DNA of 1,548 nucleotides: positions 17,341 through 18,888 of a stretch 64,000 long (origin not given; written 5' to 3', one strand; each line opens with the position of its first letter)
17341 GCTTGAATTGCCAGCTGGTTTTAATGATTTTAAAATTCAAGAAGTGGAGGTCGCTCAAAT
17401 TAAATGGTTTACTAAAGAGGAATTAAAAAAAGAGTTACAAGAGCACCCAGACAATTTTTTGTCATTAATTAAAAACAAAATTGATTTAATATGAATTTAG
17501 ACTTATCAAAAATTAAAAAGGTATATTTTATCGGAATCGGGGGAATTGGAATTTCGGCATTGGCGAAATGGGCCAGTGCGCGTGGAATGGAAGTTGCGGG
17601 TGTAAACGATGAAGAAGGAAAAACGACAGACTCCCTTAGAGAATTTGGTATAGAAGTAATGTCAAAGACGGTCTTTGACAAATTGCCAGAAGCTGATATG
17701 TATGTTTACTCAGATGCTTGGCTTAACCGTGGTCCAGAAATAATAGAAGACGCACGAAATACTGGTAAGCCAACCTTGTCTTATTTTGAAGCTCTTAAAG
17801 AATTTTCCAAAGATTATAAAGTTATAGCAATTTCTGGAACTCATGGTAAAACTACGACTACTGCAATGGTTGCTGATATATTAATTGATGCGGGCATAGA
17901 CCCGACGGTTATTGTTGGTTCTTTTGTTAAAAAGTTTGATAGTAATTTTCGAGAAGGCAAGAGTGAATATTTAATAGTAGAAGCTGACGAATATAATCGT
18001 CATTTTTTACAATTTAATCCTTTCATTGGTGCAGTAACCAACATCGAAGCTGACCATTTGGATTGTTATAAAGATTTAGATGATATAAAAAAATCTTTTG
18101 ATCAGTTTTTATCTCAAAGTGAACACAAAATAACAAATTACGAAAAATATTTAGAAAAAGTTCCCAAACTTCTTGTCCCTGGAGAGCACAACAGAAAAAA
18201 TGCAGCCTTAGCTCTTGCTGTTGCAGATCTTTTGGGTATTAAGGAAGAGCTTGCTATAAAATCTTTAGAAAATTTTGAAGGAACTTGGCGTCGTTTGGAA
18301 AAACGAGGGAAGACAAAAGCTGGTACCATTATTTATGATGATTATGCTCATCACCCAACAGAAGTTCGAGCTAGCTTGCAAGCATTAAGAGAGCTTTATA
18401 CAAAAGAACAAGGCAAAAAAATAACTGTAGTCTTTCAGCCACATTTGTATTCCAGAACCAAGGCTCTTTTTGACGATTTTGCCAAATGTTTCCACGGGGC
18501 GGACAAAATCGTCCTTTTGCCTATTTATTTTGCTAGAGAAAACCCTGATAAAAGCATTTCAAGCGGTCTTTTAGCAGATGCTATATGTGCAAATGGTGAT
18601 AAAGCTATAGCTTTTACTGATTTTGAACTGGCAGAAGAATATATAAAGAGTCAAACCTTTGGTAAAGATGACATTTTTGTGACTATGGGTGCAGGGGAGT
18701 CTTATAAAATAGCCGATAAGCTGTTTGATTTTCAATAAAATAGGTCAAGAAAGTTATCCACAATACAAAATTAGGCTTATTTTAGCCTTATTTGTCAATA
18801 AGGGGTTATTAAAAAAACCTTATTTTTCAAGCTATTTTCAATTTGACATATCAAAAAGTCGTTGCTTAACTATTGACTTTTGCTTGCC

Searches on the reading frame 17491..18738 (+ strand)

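Call 55: search_protein_families(library=pfam, proteins=[window:17491-18738:+], max_evalue=0.001)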
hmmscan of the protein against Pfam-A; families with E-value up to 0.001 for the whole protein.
window:17491-18738:+ (415 aa): 3 families
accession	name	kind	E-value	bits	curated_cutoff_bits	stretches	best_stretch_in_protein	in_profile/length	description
PF02875.26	Mur_ligase_C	-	4.4e-21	76.5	28.4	1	267-402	1-127/127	Mur ligase, glutamate ligase domain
PF08245.18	Mur_ligase_M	-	2.6e-16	60.6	24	1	114-216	1-122/200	Mur ligase middle domain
PF01225.30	Mur_ligase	-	5.1e-09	36.8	21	1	10-109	1-94/95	Mur ligase family, catalytic domain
